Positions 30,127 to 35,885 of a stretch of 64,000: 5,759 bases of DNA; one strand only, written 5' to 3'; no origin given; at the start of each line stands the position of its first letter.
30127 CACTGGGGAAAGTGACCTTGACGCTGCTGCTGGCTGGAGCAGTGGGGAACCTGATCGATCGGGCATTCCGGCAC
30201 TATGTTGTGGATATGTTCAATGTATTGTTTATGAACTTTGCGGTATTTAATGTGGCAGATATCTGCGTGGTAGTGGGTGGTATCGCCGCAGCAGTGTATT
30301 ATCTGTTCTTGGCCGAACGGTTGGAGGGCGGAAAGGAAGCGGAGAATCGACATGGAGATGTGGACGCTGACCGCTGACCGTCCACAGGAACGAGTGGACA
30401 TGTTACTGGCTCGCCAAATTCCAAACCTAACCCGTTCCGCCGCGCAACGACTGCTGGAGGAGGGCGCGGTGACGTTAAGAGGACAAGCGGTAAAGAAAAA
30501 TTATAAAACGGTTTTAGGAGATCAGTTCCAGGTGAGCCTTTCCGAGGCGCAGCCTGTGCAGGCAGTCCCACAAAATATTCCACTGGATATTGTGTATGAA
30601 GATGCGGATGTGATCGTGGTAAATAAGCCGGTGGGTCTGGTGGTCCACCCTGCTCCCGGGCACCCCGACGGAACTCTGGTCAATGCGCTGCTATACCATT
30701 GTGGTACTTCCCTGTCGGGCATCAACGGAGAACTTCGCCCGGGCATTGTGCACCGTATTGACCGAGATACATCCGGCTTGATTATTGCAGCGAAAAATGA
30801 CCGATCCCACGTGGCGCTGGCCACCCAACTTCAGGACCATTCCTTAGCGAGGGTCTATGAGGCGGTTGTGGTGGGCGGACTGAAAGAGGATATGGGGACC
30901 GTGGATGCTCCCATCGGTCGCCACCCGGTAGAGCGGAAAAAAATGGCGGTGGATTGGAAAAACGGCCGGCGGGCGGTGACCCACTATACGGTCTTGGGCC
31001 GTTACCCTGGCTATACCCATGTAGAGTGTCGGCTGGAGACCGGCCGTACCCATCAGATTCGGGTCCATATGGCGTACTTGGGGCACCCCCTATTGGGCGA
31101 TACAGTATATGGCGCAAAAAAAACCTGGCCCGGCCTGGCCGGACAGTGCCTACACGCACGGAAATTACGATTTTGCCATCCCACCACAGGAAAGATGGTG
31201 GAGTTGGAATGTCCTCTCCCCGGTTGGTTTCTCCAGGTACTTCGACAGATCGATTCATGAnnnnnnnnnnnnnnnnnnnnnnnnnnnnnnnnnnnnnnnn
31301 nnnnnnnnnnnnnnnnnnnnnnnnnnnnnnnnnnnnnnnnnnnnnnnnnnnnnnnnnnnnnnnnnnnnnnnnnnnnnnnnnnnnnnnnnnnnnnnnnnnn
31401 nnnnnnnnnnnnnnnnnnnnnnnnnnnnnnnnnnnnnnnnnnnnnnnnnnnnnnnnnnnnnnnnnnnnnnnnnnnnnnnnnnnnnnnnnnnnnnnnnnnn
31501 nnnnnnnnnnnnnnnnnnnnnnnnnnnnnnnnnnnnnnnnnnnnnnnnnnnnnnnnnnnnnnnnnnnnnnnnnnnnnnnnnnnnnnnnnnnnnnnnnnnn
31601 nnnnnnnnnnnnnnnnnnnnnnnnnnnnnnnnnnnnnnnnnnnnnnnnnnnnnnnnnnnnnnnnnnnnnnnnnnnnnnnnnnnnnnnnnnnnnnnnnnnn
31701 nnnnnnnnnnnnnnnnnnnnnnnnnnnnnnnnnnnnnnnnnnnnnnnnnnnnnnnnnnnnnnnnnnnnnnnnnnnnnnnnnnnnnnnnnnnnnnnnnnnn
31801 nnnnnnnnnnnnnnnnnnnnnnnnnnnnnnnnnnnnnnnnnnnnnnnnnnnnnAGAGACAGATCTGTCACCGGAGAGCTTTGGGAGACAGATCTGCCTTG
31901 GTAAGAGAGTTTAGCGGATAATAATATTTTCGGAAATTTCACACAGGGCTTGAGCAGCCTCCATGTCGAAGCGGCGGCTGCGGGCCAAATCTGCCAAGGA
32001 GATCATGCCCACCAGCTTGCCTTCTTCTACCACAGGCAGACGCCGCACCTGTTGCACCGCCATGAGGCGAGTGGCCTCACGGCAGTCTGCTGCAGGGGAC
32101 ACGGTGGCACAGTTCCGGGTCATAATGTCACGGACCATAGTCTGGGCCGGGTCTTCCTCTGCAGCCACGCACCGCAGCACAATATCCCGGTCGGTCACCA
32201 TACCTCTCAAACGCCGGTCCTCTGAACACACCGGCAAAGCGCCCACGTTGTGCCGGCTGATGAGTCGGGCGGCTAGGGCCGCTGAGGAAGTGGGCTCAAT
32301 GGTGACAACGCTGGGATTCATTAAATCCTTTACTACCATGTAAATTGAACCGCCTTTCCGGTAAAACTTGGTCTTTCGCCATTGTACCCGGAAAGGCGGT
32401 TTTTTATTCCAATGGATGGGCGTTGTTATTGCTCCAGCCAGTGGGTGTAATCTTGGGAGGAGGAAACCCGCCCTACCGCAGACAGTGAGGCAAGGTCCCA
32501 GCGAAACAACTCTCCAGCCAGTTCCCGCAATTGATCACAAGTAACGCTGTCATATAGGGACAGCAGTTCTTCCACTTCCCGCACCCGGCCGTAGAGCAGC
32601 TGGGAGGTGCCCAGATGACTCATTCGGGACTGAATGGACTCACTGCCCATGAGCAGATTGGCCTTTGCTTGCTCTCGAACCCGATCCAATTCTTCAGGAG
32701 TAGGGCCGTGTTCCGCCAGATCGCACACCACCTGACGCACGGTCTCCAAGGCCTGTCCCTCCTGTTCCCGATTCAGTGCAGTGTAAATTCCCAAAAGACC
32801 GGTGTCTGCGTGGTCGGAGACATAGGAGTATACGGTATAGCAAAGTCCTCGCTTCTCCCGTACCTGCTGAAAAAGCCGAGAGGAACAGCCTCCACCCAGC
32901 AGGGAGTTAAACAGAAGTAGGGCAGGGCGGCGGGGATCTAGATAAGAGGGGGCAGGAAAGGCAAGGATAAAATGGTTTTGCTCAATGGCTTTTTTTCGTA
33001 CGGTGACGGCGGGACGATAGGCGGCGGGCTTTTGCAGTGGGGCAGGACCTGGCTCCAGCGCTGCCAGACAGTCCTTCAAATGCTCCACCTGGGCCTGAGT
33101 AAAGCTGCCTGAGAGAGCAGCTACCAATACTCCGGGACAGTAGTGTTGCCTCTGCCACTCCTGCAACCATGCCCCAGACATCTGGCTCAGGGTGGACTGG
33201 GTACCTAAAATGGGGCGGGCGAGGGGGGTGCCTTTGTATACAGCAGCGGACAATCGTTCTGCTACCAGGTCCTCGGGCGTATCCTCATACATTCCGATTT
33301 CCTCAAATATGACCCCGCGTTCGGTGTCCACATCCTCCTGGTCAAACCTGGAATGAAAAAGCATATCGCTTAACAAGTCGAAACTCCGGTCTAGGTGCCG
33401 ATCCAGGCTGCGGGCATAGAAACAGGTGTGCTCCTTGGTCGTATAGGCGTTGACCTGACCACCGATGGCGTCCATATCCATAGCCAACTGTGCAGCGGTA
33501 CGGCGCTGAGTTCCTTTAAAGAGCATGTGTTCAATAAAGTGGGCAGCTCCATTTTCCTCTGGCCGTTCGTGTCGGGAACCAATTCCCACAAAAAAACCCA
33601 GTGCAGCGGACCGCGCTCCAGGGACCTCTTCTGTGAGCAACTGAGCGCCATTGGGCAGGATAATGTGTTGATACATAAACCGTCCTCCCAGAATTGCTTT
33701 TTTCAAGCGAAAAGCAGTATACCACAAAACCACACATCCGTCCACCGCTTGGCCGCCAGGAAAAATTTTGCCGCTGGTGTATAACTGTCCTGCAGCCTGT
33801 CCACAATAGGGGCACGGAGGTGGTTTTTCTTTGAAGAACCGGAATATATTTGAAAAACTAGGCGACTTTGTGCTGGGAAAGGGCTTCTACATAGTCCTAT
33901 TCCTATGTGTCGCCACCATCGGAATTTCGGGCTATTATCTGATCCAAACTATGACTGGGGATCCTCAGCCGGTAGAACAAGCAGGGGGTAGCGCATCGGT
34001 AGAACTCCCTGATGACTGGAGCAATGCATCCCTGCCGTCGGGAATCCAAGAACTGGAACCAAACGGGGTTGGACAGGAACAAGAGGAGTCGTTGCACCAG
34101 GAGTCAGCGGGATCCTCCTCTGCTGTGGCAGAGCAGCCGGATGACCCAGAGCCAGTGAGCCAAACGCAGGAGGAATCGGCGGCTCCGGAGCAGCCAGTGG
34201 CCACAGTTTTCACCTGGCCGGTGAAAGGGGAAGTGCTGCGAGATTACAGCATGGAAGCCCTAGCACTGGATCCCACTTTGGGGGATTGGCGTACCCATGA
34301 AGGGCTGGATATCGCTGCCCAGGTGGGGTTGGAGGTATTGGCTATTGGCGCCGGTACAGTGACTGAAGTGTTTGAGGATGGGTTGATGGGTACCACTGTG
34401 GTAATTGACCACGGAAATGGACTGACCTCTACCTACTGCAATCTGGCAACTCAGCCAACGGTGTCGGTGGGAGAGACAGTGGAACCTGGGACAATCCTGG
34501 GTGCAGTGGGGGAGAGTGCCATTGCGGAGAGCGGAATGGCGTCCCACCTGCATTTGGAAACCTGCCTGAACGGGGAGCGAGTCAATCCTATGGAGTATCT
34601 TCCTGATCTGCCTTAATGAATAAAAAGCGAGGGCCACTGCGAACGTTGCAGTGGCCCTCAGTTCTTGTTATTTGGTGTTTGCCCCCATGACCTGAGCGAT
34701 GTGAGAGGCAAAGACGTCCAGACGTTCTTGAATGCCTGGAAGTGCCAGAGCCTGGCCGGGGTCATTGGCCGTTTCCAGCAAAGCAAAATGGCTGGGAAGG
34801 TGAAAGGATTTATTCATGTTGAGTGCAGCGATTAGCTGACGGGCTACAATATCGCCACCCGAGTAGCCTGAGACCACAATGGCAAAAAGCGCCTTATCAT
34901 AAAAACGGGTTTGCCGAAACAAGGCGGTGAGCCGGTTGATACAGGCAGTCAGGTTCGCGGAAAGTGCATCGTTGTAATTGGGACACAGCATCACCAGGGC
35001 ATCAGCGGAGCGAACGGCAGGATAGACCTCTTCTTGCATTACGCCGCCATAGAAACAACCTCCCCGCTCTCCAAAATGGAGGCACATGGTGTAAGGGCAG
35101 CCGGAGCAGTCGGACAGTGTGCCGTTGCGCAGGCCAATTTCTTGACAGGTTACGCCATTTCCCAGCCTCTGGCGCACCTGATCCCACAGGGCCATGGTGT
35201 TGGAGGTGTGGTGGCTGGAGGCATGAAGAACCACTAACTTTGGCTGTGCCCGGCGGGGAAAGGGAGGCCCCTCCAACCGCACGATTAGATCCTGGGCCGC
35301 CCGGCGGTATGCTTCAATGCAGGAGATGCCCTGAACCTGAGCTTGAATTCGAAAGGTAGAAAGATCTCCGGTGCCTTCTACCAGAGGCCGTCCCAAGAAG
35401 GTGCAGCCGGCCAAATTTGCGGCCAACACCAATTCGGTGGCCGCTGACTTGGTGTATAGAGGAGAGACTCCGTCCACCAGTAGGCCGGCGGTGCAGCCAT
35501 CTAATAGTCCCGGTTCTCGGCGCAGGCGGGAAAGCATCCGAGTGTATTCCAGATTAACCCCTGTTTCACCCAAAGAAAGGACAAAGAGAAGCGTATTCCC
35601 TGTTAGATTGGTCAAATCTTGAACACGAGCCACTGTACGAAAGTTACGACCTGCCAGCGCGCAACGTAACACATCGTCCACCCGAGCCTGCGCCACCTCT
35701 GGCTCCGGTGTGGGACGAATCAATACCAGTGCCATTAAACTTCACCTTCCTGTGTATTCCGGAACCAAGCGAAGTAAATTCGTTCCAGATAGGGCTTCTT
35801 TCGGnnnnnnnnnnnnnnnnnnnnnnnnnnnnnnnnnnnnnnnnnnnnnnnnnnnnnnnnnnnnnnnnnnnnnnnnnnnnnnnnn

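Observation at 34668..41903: Candidate undescribed three-gene nucleotide/cofactor system: giant HD-NTase-GNAT-PRTase protein, atypical LDH-fold enzyme, Fe-S flavoprotein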

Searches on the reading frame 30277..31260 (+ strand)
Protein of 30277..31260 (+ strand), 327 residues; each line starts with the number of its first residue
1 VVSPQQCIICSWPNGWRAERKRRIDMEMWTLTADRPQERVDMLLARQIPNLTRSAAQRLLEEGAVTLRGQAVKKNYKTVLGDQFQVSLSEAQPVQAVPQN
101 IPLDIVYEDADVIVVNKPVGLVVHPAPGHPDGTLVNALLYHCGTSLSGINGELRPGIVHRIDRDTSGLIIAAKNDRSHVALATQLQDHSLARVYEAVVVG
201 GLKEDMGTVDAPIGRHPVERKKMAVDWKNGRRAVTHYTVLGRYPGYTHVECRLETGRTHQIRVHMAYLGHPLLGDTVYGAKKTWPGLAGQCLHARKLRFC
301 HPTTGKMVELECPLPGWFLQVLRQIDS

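Call 21: search_protein_families(library=pfam, proteins=[window:30277-31260:+], max_evalue=0.001)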
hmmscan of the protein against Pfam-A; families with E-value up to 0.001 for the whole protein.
window:30277-31260:+ (327 aa): 2 families
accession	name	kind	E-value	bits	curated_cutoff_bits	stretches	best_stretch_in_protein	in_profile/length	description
PF00849.27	PseudoU_synth_2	-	1e-32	113.9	26.8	1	111-266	1-151/152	RNA pseudouridylate synthase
PF01479.30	S4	-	1.8e-05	24.8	22.8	1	38-80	1-44/48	S4 domain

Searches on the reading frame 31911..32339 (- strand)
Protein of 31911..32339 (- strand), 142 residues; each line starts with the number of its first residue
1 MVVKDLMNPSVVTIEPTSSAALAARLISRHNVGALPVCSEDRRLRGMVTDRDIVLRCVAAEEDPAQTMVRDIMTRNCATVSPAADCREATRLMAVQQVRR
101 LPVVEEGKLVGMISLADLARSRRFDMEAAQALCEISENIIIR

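Call 21: search_protein_families(library=pfam, proteins=[window:31911-32339:-], max_evalue=0.001)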
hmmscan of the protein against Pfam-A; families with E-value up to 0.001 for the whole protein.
window:31911-32339:- (142 aa): 1 family
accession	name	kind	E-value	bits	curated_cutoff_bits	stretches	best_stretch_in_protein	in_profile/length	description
PF00571.33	CBS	-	2.2e-31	108.4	24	2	69-120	1-53/57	CBS domain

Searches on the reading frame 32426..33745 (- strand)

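Call 21: search_protein_families(library=pfam, proteins=[window:32426-33745:-], max_evalue=0.001)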
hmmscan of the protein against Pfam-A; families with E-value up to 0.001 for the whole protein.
window:32426-33745:- (439 aa): 2 families
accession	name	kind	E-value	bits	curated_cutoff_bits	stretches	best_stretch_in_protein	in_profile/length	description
PF00675.25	Peptidase_M16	-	3e-41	141.2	22.3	1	37-182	3-148/149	Insulinase (Peptidase family M16)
PF05193.26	Peptidase_M16_C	-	3.4e-34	118.7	23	1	194-359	7-180/181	Peptidase M16 inactive domain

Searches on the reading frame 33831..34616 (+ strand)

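Call 21: search_protein_families(library=pfam, proteins=[window:33831-34616:+], max_evalue=0.001)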
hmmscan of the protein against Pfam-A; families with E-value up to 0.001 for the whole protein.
window:33831-34616:+ (261 aa): 1 family
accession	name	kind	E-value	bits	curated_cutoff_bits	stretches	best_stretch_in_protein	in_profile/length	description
PF01551.29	Peptidase_M23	-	3.1e-21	75.8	28.7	1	155-253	2-96/96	Peptidase family M23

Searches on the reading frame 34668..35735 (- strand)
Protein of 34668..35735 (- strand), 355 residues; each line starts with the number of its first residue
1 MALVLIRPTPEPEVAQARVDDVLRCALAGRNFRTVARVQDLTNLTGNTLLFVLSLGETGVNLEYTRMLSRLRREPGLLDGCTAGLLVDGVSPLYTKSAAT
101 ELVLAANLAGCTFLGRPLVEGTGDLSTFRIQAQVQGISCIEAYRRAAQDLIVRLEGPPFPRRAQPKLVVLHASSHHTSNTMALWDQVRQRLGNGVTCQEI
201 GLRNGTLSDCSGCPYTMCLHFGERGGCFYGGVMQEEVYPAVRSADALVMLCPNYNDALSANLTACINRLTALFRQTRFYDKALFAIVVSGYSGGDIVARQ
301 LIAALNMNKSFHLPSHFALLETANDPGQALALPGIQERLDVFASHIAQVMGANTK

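Call 4: search_protein_families(library=pfam, proteins=[window:34668-35735:-], max_evalue=0.1)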
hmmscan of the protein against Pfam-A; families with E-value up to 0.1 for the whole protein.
window:34668-35735:- (355 aa): 2 families
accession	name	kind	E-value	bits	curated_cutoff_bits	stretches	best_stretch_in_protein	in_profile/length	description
PF03358.20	FMN_red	-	1.1e-18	67.7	24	1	165-321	1-148/152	NADPH-dependent FMN reductase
PF13289.12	SIR2_2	-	0.076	13.5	24.5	0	267-324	75-124/141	SIR2-like domain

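Call 5: search_protein_families(library=ncbifam, proteins=[window:34668-35735:-], max_evalue=0.1)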
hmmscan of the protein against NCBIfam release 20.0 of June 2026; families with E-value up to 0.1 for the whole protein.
window:34668-35735:- (355 aa): 1 family
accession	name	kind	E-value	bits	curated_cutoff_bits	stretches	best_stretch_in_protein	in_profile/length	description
NF005211.0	PRK06687.1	equivalog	0.053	12.3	703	1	231-328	128-225/419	TRZ/ATZ family protein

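Call 19: search_solved_structures(query=window:34668-35735:-, max_evalue=1)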
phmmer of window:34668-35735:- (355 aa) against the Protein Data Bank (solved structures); distinct sequences matched with E-value up to 1: 5.
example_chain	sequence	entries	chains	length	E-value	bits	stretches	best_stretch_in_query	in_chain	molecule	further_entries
3gfr_A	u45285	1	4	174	0.033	16.5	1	235-342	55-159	FMN-dependent NADPH-azoreductase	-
3gfs_A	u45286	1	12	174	0.13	14.5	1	235-299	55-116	FMN-dependent NADPH-azoreductase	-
1nni_1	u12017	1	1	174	0.17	14.2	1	235-295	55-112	hypothetical protein yhda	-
2gsw_A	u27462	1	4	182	0.18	14.1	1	235-295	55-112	yhdA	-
3gfq_A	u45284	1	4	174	0.19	14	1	235-295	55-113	FMN-dependent NADPH-azoreductase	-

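Call 34: search_protein_families(library=padloc, proteins=[window:34668-35735:-], max_evalue=0.01)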
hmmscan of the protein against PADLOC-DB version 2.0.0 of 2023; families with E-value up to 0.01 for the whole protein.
window:34668-35735:- (355 aa): 0 families

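Call 59: search_solved_structures(query=A6, max_evalue=1, show_alignments=1)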
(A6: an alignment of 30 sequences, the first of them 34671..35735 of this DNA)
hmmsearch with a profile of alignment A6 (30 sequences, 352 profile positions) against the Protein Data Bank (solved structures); distinct sequences matched with E-value up to 1: 6.
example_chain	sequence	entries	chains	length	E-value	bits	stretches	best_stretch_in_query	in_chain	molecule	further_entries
3gfr_A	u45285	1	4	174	0.0053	18.8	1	234-347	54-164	FMN-dependent NADPH-azoreductase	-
3gfs_A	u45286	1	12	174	0.017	17.1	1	234-346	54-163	FMN-dependent NADPH-azoreductase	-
1nni_1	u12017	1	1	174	0.031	16.3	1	234-346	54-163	hypothetical protein yhda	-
2gsw_A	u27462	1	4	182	0.033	16.2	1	234-346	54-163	yhdA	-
3gfq_A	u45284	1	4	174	0.038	16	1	234-346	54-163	FMN-dependent NADPH-azoreductase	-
3svl_A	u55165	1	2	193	0.66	11.9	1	240-272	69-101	protein yieF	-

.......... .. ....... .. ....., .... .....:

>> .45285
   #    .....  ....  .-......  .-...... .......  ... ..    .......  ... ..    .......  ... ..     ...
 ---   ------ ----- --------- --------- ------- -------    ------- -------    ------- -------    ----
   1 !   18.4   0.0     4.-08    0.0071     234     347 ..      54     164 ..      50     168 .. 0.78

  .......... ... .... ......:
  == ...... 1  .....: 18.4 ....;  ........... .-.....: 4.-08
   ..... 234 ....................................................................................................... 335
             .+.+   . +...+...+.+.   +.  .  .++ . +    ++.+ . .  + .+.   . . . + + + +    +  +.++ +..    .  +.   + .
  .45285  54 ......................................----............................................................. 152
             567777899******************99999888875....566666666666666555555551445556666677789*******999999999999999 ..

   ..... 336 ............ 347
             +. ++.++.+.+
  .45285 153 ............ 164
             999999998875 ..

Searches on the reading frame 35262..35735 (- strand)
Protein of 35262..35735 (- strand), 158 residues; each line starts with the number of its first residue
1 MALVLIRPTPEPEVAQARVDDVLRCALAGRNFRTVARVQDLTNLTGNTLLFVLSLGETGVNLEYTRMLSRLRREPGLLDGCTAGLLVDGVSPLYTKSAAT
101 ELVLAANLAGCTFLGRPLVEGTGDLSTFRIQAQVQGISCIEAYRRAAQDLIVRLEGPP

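Call 54: search_protein_families(library=pfam, proteins=[window:35262-35735:-], max_evalue=0.1)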
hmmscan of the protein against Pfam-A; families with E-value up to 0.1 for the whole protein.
window:35262-35735:- (158 aa): 0 families
